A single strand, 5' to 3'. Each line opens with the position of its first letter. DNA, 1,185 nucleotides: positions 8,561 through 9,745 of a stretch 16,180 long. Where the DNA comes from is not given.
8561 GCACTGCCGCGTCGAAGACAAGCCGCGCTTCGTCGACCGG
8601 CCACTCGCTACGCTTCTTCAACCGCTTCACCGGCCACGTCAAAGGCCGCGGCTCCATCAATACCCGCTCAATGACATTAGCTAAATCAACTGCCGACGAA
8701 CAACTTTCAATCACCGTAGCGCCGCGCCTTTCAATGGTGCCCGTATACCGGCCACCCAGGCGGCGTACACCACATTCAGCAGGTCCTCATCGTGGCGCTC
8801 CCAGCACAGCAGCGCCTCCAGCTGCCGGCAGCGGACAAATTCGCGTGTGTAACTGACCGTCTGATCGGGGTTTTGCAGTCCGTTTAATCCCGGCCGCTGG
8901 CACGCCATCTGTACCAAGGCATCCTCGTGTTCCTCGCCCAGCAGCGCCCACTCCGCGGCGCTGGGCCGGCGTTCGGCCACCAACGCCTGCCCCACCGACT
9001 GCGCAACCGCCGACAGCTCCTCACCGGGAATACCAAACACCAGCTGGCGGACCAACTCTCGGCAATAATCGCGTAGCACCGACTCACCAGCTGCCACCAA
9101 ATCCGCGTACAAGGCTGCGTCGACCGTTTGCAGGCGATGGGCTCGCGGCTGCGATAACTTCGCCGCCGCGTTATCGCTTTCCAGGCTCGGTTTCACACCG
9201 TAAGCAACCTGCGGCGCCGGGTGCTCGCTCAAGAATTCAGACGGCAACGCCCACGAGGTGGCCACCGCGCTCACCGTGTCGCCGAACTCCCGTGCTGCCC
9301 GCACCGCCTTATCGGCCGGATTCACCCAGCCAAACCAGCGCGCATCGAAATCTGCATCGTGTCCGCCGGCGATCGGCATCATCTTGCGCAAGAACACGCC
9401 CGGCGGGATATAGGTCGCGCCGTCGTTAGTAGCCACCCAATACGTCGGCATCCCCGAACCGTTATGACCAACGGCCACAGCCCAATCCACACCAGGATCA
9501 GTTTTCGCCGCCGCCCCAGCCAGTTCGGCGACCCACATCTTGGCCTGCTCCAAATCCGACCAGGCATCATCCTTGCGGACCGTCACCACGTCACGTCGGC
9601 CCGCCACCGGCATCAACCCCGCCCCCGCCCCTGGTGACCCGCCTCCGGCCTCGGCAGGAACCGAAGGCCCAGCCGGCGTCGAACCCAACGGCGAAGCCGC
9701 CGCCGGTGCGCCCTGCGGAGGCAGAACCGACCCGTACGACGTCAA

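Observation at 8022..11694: Orphan EspK-like three-gene operon, apparently without a type VII secretion system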

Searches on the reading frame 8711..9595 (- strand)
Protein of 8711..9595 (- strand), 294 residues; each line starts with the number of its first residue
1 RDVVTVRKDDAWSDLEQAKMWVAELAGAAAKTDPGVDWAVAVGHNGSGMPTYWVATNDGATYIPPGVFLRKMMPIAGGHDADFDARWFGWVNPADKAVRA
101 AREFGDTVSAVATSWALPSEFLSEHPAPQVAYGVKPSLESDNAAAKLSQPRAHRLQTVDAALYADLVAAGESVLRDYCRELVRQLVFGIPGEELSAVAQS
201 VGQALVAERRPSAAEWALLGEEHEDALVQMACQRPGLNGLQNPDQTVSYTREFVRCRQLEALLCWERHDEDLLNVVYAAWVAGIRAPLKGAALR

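Call 68: search_solved_structures(query=A3, max_evalue=10, show_alignments=3)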
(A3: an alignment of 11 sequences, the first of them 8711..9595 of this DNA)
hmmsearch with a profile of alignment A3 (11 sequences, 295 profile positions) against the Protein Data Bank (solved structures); distinct sequences matched with E-value up to 10: 9.
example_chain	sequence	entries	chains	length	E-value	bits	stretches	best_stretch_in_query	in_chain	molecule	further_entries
9bh5_CD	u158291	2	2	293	0.0079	18.9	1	126-230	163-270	Large ribosomal subunit protein uL18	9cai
8ako_B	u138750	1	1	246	0.034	16.8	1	16-80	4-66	ESX-1 secretion-associated protein EspK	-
9ehm_H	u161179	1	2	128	0.052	16.2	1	87-116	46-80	IOMAmin5 Fab Heavy Chain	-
7mep_H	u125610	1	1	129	0.2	14.3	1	87-145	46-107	Rh.33172 mAb.1 Heavy chain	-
9mr2_A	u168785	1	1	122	0.22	14.1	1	87-126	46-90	NICA01A-1401 Fab Heavy chain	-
9jim_H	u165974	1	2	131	0.24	14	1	87-125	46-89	C145 Fab heavy chain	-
9ehl_G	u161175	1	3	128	0.39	13.3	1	87-116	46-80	IOMAmin5 Fab Heavy Chain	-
7lxy_E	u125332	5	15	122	1.1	11.9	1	87-125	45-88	S2M11 Fab Heavy Chain variable region | S2M11 Fab heavy chain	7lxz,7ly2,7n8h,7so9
9mih_H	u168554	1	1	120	1.5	11.4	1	87-128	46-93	273-4D01 heavy chain Fv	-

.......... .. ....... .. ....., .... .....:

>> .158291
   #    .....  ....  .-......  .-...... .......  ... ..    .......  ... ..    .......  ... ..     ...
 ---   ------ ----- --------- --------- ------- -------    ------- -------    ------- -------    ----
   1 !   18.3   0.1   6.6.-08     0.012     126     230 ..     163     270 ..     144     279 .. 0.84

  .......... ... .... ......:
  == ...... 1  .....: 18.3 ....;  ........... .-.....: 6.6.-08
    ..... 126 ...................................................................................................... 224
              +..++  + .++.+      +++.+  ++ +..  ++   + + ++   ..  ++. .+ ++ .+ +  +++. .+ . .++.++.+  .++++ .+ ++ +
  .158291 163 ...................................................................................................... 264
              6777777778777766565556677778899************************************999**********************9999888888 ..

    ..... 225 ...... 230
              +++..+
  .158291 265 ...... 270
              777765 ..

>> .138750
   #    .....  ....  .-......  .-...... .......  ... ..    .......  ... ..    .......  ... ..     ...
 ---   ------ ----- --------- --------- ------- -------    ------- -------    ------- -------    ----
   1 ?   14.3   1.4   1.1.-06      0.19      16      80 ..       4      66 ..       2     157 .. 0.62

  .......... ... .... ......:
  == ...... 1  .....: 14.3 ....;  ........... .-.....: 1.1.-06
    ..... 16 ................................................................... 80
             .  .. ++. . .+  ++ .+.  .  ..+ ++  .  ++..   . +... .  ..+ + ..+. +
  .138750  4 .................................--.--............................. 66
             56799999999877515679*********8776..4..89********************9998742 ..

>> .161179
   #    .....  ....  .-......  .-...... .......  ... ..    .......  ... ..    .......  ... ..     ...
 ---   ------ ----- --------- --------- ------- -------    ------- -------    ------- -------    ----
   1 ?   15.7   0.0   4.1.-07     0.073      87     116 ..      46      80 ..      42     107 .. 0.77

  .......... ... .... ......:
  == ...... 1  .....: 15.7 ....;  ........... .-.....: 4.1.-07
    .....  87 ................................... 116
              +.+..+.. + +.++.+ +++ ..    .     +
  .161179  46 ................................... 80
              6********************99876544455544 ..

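Call 72: search_protein_representatives(alignment_id=A3)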
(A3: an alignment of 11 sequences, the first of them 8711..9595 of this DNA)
Query: 11 sequences, 295 profile positions. Proteins with E-value up to 0.001 (for the whole library): 441; up to 1e-10: 224; up to 1e-30: 99. The best 150 are listed.
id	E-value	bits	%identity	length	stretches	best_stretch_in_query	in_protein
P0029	9.4e-127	438.8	-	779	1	2-294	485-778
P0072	3.0e-125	433.9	-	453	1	2-292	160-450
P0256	1.6e-121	421.7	-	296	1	2-290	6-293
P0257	5.7e-120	416.6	-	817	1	4-289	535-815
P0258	3.2e-117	407.6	-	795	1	4-286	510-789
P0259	1.1e-114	399.2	-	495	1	13-289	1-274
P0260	5.4e-112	390.4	-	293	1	4-291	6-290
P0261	1.7e-107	375.6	-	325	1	3-291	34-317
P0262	8.0e-105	366.9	-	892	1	3-291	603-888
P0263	1.9e-102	359.1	-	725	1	3-286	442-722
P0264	2.0e-102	359.0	-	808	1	4-286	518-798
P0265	1.5e-101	356.1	-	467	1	4-286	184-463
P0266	3.6e-91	322.0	-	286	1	10-292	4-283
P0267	1.8e-90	319.8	-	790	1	2-293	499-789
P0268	4.2e-90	318.5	-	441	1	2-218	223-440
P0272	4.7e-72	259.3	-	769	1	4-288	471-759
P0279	3.3e-61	223.7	-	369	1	4-290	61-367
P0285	9.0e-53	196.0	-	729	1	8-289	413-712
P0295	1.2e-47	179.1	-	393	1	7-282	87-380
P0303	2.0e-45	171.9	-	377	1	9-285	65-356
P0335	2.7e-35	138.6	-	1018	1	6-238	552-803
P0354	1.8e-29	119.5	-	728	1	14-217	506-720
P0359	9.9e-28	113.8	-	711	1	11-283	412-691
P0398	5.5e-20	88.4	-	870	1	13-286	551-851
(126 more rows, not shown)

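Call 74: list_cluster_members(proteins=[P0285, P0279, P0295, P0354, P0335, P0262, P0398, P0272, P0303, P0359])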
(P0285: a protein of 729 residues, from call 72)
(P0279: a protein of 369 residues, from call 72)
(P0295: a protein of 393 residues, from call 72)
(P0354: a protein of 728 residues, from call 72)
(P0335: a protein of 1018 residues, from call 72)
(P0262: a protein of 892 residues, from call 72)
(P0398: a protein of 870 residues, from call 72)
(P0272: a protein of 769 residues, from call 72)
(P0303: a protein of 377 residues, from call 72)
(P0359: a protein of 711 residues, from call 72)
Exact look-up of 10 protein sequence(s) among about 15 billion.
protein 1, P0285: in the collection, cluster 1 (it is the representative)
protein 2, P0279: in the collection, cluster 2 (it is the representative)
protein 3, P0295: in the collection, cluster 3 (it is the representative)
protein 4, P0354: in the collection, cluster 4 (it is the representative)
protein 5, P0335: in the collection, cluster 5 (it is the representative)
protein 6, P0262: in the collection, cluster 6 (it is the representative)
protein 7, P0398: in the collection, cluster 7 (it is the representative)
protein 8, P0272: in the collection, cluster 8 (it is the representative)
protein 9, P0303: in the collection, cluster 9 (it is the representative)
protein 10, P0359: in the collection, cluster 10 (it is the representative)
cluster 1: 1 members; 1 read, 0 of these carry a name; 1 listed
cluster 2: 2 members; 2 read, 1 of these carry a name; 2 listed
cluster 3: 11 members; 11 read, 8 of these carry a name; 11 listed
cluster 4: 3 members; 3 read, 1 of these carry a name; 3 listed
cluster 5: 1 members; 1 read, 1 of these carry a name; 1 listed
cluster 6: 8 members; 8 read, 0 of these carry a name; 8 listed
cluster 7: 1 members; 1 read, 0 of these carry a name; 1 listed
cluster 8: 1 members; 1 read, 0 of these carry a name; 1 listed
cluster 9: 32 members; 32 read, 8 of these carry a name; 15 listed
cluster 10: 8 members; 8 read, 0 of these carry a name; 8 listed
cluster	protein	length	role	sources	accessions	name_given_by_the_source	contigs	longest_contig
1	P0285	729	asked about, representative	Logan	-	-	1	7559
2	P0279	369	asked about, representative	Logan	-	-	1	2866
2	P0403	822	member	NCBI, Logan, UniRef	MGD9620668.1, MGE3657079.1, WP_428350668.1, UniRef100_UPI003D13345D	MAG: hypothetical protein AB7G47_09825 [Mycolicibacterium sp.] | hypothetical protein n=1 Tax=Mycolicibacterium sp. TaxID=2320850 RepID=UPI003D13345D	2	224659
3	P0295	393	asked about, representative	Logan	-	-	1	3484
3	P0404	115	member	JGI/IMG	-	hypothetical protein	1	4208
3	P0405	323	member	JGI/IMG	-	hypothetical protein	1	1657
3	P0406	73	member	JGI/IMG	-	hypothetical protein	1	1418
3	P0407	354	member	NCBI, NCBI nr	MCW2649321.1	MAG: putative methyl-accepting chemotaxis sensory transducer [Mycobacterium sp.] | putative methyl-accepting chemotaxis sensory transducer [Mycobacterium sp.]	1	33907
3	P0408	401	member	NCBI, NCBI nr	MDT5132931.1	MAG: hypothetical protein QOE41_2242, partial [Mycobacterium sp.] | hypothetical protein [Mycobacterium sp.]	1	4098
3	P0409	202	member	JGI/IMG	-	hypothetical protein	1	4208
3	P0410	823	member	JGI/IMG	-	hypothetical protein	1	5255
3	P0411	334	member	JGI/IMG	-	hypothetical protein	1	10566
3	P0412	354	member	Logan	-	-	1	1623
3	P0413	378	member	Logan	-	-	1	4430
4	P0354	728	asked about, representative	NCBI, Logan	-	-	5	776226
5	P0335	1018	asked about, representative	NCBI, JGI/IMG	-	hypothetical protein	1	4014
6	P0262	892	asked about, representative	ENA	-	-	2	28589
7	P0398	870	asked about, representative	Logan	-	-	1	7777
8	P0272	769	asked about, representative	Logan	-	-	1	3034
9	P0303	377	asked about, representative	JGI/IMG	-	hypothetical protein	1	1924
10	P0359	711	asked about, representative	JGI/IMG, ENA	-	-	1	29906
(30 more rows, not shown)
